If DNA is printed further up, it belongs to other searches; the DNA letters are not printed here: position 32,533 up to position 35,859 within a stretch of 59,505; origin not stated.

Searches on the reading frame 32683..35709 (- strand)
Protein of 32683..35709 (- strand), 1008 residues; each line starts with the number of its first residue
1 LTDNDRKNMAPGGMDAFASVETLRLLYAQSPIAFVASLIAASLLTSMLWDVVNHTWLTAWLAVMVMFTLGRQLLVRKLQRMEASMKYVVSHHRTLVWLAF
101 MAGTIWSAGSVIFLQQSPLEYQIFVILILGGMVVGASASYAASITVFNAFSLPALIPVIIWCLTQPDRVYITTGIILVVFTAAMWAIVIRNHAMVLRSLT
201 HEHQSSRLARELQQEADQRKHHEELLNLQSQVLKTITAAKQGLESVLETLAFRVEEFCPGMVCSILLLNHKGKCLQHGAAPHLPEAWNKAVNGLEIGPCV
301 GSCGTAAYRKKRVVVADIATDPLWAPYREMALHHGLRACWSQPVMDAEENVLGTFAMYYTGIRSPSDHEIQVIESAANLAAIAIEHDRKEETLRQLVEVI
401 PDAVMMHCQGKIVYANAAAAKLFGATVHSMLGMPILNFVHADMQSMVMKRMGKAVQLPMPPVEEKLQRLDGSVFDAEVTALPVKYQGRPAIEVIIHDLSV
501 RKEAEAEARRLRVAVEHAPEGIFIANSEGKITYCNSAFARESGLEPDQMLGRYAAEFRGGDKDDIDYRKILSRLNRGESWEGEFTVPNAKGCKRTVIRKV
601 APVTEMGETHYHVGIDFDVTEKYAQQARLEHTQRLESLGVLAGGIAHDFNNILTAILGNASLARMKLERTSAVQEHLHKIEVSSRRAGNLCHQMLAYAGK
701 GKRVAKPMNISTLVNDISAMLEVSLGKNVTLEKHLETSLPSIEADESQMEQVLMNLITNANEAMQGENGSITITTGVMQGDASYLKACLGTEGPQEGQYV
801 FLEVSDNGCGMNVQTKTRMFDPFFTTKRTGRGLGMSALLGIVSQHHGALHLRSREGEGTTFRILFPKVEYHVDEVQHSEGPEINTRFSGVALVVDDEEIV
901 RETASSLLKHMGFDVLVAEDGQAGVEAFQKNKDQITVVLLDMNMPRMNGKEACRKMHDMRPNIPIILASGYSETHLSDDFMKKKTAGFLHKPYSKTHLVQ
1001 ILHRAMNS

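Call 3: search_protein_families(library=pfam, proteins=[window:32683-35709:-])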
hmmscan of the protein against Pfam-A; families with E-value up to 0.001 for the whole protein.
window:32683-35709:- (1008 aa): 12 families
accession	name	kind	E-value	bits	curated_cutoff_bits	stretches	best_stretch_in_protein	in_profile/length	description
PF00989.32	PAS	-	5.2e-23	81.7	22.6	2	510-611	2-104/113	PAS fold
PF00072.30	Response_reg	-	1.3e-22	80.5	30.2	1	892-1002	2-110/111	Response regulator receiver domain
PF13426.13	PAS_9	-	9e-21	74.5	27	2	401-499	1-102/103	PAS domain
PF02518.31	HATPase_c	-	1.2e-19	71.2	26.4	1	745-867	2-109/111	Histidine kinase-, DNA gyrase B-, and HSP90-like ATPase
PF13188.13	PAS_8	-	9.6e-19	67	21.8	2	509-555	1-48/65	PAS domain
PF13185.12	GAF_2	-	8.9e-18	65.2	28.6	1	242-385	3-136/136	GAF domain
PF01590.32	GAF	-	1.2e-15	58.7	22.4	1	243-384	2-133/133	GAF domain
PF08448.16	PAS_4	-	8.9e-14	52.1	23.1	1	515-623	1-109/110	PAS fold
PF24820.1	Diguanyl_cycl_sensor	-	6.6e-09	36.1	28.1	1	396-497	1-109/109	Diguanylate cyclase-like sensor domain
PF00512.31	HisKA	-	5.5e-08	33.2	26.9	1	641-698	5-61/66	His Kinase A (phospho-acceptor) domain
PF06490.17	FleQ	-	1.1e-07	32.6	22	1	892-1005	3-106/108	Flagellar regulatory protein FleQ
PF08447.18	PAS_3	-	8.2e-07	29.6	25.6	0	412-489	1-82/89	PAS fold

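Call 16: find_homologous_proteins(query=window:32683-35709:-)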
Query window:32683-35709:- (1008 aa): 6069 proteins with E <= 0.001 among 8000 candidates; the best 120 are listed.
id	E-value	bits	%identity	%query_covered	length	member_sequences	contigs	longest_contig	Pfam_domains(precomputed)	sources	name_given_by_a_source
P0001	0.0e+0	2285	100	100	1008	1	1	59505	PF13426.14,PF13188.14,PF13185.13,PF24820.2,PF00512.32,PF00072.31,PF08447.19,PF01590.33,PF08448.17,PF02518.32,PF00989.32,PF06490.18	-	-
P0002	0.0e+0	2016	87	100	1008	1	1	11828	PF13426.14,PF13188.14,PF13185.13,PF24820.2,PF00512.32,PF00072.31,PF08447.19,PF01590.33,PF08448.17,PF02518.32,PF00989.32,PF06490.18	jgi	-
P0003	0.0e+0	2003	88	100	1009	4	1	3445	PF13426.14,PF13188.14,PF13185.13,PF24820.2,PF00512.32,PF00072.31,PF08447.19,PF01590.33,PF08448.17,PF02518.32,PF00989.32,PF06490.18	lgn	-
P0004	0.0e+0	1980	87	100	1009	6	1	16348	PF13426.14,PF13188.14,PF13185.13,PF01590.33,PF08448.17,PF02518.32,PF00512.32,PF00989.32,PF00072.31,PF06490.18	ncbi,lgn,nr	ncbi:MAG: hypothetical protein BMS9Abin18_0496 [Zetaproteobacteria bacterium]|nr:MAG: hypothetical p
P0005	0.0e+0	1950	85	100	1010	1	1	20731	PF08447.19,PF13426.14,PF13188.14,PF13185.13,PF01590.33,PF08448.17,PF02518.32,PF00512.32,PF00989.32,PF00072.31,PF06490.18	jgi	-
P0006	0.0e+0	1827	79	100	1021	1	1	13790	PF08447.19,PF13426.14,PF13188.14,PF13185.13,PF01590.33,PF08448.17,PF02518.32,PF00512.32,PF00989.32,PF00072.31,PF06490.18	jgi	-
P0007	0.0e+0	1574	70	97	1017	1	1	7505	PF08447.19,PF13426.14,PF13188.14,PF13185.13,PF01590.33,PF08448.17,PF02518.32,PF00512.32,PF00989.32,PF00072.31,PF06490.18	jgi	-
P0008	0.0e+0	1555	68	99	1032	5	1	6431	PF08447.19,PF13426.14,PF13188.14,PF13185.13,PF01590.33,PF08448.17,PF02518.32,PF00512.32,PF00989.32,PF00072.31,PF06490.18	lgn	-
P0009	0.0e+0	1386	86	70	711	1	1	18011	PF08447.19,PF13426.14,PF13188.14,PF13185.13,PF01590.33,PF08448.17,PF00512.32,PF00989.32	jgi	-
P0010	0.0e+0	1072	50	97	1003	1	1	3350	PF08447.19,PF13426.14,PF13188.14,PF13185.13,PF01590.33,PF08448.17,PF02518.32,PF00512.32,PF00989.32,PF00072.31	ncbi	-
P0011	2.3e-253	862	51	78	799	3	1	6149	PF13426.14,PF13188.14,PF13185.13,PF01590.33,PF08448.17,PF02518.32,PF00512.32,PF00989.32,PF00072.31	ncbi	-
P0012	6.9e-250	850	52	76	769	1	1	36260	PF13426.14,PF13188.14,PF13185.13,PF01590.33,PF08448.17,PF02518.32,PF00512.32,PF00989.32,PF00072.31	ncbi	-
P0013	1.7e-224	766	40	98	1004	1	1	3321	PF13426.14,PF13188.14,PF13185.13,PF01590.33,PF08448.17,PF02518.32,PF00512.32,PF00989.32,PF00072.31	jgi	-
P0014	6.1e-224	764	41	97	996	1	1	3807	PF08447.19,PF13426.14,PF13188.14,PF13185.13,PF01590.33,PF08448.17,PF02518.32,PF00512.32,PF00989.32,PF00072.31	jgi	-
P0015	4.2e-222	758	40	97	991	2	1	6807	PF13426.14,PF13188.14,PF13185.13,PF01590.33,PF08448.17,PF02518.32,PF00512.32,PF00989.32,PF00072.31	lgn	-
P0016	9.7e-215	734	40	96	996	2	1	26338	PF13426.14,PF13188.14,PF13185.13,PF01590.33,PF08448.17,PF02518.32,PF00512.32,PF00989.32,PF00072.31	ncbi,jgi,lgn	-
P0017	1.7e-209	716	43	48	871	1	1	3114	PF13426.14,PF13185.13,PF01590.33,PF08448.17,PF02518.32,PF00512.32,PF00072.31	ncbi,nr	ncbi:MAG: response regulator [Mariprofundus sp.]|nr:response regulator [Mariprofundus sp.]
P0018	1.5e-198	680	41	50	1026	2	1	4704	PF08447.19,PF13426.14,PF13188.14,PF13185.13,PF01590.33,PF08448.17,PF02518.32,PF00512.32,PF00989.32,PF00072.31,PF14598.13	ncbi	-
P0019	1.2e-194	667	41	49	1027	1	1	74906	PF08447.19,PF13426.14,PF13188.14,PF13185.13,PF01590.33,PF08448.17,PF02518.32,PF00512.32,PF00989.32,PF00072.31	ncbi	-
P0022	4.0e-187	642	39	88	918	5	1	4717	PF13426.14,PF13185.13,PF08448.17,PF02518.32,PF00512.32,PF00989.32,PF00072.31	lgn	-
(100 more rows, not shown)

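Call 18: find_encoding_contigs(protein=P0005, flank=6000, max_places=3)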
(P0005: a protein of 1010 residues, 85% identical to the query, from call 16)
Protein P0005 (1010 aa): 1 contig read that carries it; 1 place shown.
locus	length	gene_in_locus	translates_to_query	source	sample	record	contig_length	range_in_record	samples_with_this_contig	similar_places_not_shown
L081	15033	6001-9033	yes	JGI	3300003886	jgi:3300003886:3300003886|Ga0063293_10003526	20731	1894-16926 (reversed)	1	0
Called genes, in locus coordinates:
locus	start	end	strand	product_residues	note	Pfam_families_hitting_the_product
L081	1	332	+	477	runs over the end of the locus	PF00460:Flg_bb_rod (weak), PF22692:LlgE_F_G_D1, PF07559:FlgE_D2, PF06429:Flg_bbr_C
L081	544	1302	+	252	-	PF01618:MotA_ExbB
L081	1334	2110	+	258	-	PF00691:OmpA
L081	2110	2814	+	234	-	PF13677:MotB_plug, PF00691:OmpA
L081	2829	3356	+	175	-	PF03748:FliL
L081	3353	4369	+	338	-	PF02154:FliM, PF01052:FliMN_C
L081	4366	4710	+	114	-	PF28396:SepQ_C, PF01052:FliMN_C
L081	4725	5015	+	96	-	PF04347:FliO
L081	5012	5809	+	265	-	PF00813:FliP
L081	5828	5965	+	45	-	-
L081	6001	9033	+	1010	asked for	PF01590:GAF, PF13185:GAF_2, PF00989:PAS, PF13426:PAS_9, PF00989:PAS, PF08448:PAS_4, PF13426:PAS_9, PF00512:HisKA, +7 more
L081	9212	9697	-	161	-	PF04461:YajQ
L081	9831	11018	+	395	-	PF19425:Csd3_N2 (weak), PF01551:Peptidase_M23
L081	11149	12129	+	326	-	PF13580:SIS_2 (faint), PF01380:SIS, PF00571:CBS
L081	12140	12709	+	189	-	PF08282:Hydrolase_3 (weak)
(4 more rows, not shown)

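Call 19: find_encoding_contigs(protein=P0004, flank=6000, max_places=3)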
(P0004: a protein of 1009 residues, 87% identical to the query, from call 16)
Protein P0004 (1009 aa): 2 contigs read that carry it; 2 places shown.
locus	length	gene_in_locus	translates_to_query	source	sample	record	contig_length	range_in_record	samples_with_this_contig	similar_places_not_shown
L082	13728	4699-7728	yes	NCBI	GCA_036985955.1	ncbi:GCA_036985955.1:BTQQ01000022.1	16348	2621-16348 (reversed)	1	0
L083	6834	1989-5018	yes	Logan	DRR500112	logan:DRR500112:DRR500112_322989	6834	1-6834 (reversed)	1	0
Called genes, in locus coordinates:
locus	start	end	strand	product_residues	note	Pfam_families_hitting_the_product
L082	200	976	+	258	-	PF00691:OmpA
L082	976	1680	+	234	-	PF13677:MotB_plug, PF00691:OmpA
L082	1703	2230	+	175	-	PF03748:FliL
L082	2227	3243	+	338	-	PF02154:FliM, PF01052:FliMN_C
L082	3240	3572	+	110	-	PF28396:SepQ_C (weak), PF01052:FliMN_C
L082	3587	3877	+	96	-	PF04347:FliO (weak)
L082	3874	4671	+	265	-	PF00813:FliP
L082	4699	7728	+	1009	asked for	PF01590:GAF, PF13185:GAF_2, PF13426:PAS_9, PF00989:PAS, PF08448:PAS_4, PF13188:PAS_8, PF13426:PAS_9, PF00512:HisKA, +5 more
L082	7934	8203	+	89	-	PF01313:Bac_export_3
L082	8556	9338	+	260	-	PF01311:Bac_export_1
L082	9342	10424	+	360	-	PF01312:Bac_export_2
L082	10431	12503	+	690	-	PF00771:FHIPEP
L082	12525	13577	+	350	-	PF20720:nSTAND3 (weak), PF00448:SRP54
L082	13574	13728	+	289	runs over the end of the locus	PF01656:CbiA, PF02374:ArsA_ATPase (faint), PF10609:ParA, PF13614:AAA_31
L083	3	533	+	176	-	?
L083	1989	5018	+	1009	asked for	PF01590:GAF, PF13185:GAF_2, PF13426:PAS_9, PF00989:PAS, PF08448:PAS_4, PF13188:PAS_8, PF13426:PAS_9, PF00512:HisKA, +5 more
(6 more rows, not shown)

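Call 20: find_encoding_contigs(protein=P0006, flank=6000, max_places=3)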
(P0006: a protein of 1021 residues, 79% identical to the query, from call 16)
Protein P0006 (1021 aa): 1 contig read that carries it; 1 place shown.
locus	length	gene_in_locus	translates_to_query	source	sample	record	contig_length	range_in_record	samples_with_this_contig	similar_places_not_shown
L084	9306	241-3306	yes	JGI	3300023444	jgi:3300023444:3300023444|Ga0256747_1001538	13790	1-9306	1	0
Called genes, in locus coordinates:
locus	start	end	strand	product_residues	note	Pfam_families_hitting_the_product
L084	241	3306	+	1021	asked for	PF01590:GAF, PF13185:GAF_2, PF00989:PAS, PF00989:PAS, PF13188:PAS_8, PF08448:PAS_4, PF13426:PAS_9, PF02518:HATPase_c, +6 more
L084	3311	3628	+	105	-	PF01313:Bac_export_3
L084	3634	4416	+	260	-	PF01311:Bac_export_1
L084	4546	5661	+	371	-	PF01312:Bac_export_2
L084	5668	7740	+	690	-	PF00771:FHIPEP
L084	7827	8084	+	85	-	-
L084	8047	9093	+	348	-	PF04851:ResIII (weak), PF20720:nSTAND3 (weak), PF00448:SRP54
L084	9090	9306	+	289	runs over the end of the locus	PF01656:CbiA, PF02374:ArsA_ATPase (faint), PF10609:ParA, PF13614:AAA_31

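Call 21: find_encoding_contigs(protein=P0002, flank=6000, max_places=3)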
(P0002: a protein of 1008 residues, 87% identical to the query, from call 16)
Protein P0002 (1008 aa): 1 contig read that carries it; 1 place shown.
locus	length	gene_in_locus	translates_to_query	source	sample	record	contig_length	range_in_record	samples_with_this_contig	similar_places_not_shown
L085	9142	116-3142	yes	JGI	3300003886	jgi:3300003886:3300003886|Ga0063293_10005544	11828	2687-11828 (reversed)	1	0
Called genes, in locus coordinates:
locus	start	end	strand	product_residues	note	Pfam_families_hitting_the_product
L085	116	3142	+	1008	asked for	PF01590:GAF, PF13185:GAF_2, PF00989:PAS, PF13426:PAS_9, PF00989:PAS, PF08448:PAS_4, PF13188:PAS_8, PF13426:PAS_9, +8 more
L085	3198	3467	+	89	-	PF01313:Bac_export_3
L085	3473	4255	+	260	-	PF01311:Bac_export_1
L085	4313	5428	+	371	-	PF01312:Bac_export_2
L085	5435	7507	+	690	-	PF00771:FHIPEP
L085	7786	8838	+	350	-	PF20720:nSTAND3 (weak), PF00448:SRP54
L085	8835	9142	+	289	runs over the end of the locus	PF01656:CbiA, PF02374:ArsA_ATPase (faint), PF10609:ParA, PF13614:AAA_31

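Call 22: find_encoding_contigs(protein=P0007, flank=6000, max_places=3)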
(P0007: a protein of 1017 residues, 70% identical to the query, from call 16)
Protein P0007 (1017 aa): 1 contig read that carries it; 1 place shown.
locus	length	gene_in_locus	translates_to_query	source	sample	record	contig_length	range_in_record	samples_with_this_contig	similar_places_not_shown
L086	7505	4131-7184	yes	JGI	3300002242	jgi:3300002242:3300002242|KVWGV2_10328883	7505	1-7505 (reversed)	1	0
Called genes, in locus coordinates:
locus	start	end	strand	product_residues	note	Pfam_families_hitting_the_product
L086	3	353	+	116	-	?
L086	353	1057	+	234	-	PF13677:MotB_plug, PF00691:OmpA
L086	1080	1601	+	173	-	PF03748:FliL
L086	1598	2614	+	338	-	PF02154:FliM, PF01052:FliMN_C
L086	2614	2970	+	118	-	-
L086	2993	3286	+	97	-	PF04347:FliO (weak)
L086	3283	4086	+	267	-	-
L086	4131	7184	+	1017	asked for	PF01590:GAF, PF13185:GAF_2, PF00989:PAS, PF13188:PAS_8, PF13426:PAS_9, PF00989:PAS, PF13188:PAS_8, PF13426:PAS_9, +6 more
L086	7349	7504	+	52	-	?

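Call 23: find_encoding_contigs(protein=P0012, flank=8000, max_places=3)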
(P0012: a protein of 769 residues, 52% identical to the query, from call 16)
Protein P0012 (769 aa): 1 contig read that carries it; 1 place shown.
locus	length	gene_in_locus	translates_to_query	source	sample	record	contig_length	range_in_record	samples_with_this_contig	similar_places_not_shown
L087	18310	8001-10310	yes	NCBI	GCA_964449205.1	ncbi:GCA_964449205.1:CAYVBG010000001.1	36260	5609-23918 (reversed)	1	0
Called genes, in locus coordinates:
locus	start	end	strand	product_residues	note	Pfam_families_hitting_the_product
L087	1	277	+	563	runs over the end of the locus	PF02120:Flg_hook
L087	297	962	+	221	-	PF03963:FlgD, PF13861:FLgD_tudor, PF13860:FlgD_ig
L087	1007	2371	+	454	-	PF22692:LlgE_F_G_D1, PF07559:FlgE_D2, PF06429:Flg_bbr_C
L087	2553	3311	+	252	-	PF01618:MotA_ExbB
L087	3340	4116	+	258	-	PF00691:OmpA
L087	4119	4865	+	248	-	PF13677:MotB_plug, PF00691:OmpA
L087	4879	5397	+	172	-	PF03748:FliL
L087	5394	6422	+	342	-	PF02154:FliM, PF01052:FliMN_C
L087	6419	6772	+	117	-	PF28396:SepQ_C (weak), PF01052:FliMN_C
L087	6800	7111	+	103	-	PF04347:FliO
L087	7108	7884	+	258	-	PF00813:FliP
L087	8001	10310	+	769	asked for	PF01590:GAF, PF13185:GAF_2, PF00989:PAS, PF13188:PAS_8, PF13426:PAS_9, PF00989:PAS, PF08448:PAS_4, PF13188:PAS_8, +4 more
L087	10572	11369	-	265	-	-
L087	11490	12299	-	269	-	PF03239:FTR1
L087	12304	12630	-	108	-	PF13473:Cupredoxin_1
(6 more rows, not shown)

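Call 24: find_encoding_contigs(protein=P0016, flank=8000, max_places=3)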
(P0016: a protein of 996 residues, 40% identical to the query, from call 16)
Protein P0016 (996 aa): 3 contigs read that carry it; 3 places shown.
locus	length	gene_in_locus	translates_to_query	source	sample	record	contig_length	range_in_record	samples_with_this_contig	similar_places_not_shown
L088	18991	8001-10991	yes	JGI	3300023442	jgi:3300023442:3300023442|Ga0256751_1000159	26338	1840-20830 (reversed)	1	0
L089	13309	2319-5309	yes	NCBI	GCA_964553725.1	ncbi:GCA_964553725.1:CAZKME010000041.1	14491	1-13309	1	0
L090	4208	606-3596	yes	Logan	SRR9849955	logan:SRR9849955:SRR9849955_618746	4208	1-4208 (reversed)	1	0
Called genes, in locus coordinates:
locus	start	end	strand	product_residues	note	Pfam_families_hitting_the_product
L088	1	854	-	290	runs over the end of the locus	PF01513:NAD_kinase, PF20143:NAD_kinase_C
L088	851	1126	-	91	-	-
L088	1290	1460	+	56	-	-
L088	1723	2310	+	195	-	PF06181:Urate_ox_N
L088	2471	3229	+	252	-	PF01618:MotA_ExbB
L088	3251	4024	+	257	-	PF00691:OmpA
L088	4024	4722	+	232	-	PF13677:MotB_plug, PF00691:OmpA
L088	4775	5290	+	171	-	PF03748:FliL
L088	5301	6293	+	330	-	PF02154:FliM, PF01052:FliMN_C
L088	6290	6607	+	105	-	PF28396:SepQ_C, PF01052:FliMN_C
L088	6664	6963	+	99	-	PF04347:FliO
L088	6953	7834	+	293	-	PF00813:FliP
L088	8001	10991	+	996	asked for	PF13185:GAF_2, PF01590:GAF, PF08448:PAS_4, PF13426:PAS_9, PF08448:PAS_4, PF13426:PAS_9, PF02518:HATPase_c, PF00072:Response_reg, +3 more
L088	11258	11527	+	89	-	PF01313:Bac_export_3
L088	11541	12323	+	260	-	PF01311:Bac_export_1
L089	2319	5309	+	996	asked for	PF13185:GAF_2, PF01590:GAF, PF08448:PAS_4, PF13426:PAS_9, PF08448:PAS_4, PF13426:PAS_9, PF02518:HATPase_c, PF00072:Response_reg, +3 more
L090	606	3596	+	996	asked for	PF13185:GAF_2, PF01590:GAF, PF08448:PAS_4, PF13426:PAS_9, PF08448:PAS_4, PF13426:PAS_9, PF02518:HATPase_c, PF00072:Response_reg, +3 more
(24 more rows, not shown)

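Call 44: search_protein_families(library=ncbifam, proteins=[window:32683-35709:-], max_evalue=0.01)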
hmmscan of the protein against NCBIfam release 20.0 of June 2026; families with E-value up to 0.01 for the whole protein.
window:32683-35709:- (1008 aa): 145 families (the best 25 are shown)
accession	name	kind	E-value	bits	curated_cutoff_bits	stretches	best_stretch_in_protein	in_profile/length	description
NF046020.1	HisKinCckABruc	equivalog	2.5e-86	290.3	1000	2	616-1002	458-863/868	cell cycle histidine kinase CckA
NF010411.0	PRK13837.1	equivalog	8e-84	282.1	647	1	619-1007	431-813/828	two-component system VirA-like sensor kinase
NF010076.0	PRK13557.1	subfamily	1.8e-81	274.2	631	1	530-1005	54-532/540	histidine kinase famiy protein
NF046026.1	HisKinCckACaul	equivalog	1.3e-74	251.6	1000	1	511-995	184-665/678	cell cycle histidine kinase CckA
NF008468.0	PRK11360.1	equivalog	3.2e-53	181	646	1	514-869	273-610/616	two-component system sensor histidine kinase AtoS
NF052574.1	HisKinEspCMyxo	equivalog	1.9e-51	175.1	1200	2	501-1004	276-781/785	serine histidine kinase EspC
NF052573.1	HisKinEspAMyxo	equivalog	4.4e-51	173.8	1400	1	491-999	236-743/755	serine histidine kinase EspA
NF047874.1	MASE3_PAS_HK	subfamily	1.1e-38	133.4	560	2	374-514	248-391/655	MASE3 domain-containing sensor histidine kinase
NF008302.0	PRK11091.1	equivalog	5.3e-35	120.8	838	1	501-1005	147-642/779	aerobic respiration two-component sensor histidine kinase ArcB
TIGR02956.1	TMAO_torS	equivalog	1.8e-34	119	676.5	1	647-1007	473-821/967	TMAO reductase system sensor histidine kinase/response regulator TorS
TIGR00229.1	sensory_box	domain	2.8e-34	117.9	22.9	2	388-507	2-125/126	PAS domain S-box protein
NF046044.1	PnpS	equivalog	1.6e-32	113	400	1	501-866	47-390/390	two-component system histidine kinase PnpS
NF047466.1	hybrid_RR_LvrB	exception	1e-29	103.9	500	1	620-867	134-376/377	hybrid histidine kinase/response regulator LvrB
NF007688.0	PRK10364.1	equivalog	7.7e-29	100.7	479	1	627-868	229-452/460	two-component system sensor histidine kinase ZraS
NF041777.1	sens_FixL_Rhizob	equivalog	8e-29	100.6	850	1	505-867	119-481/485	sensor protein FixL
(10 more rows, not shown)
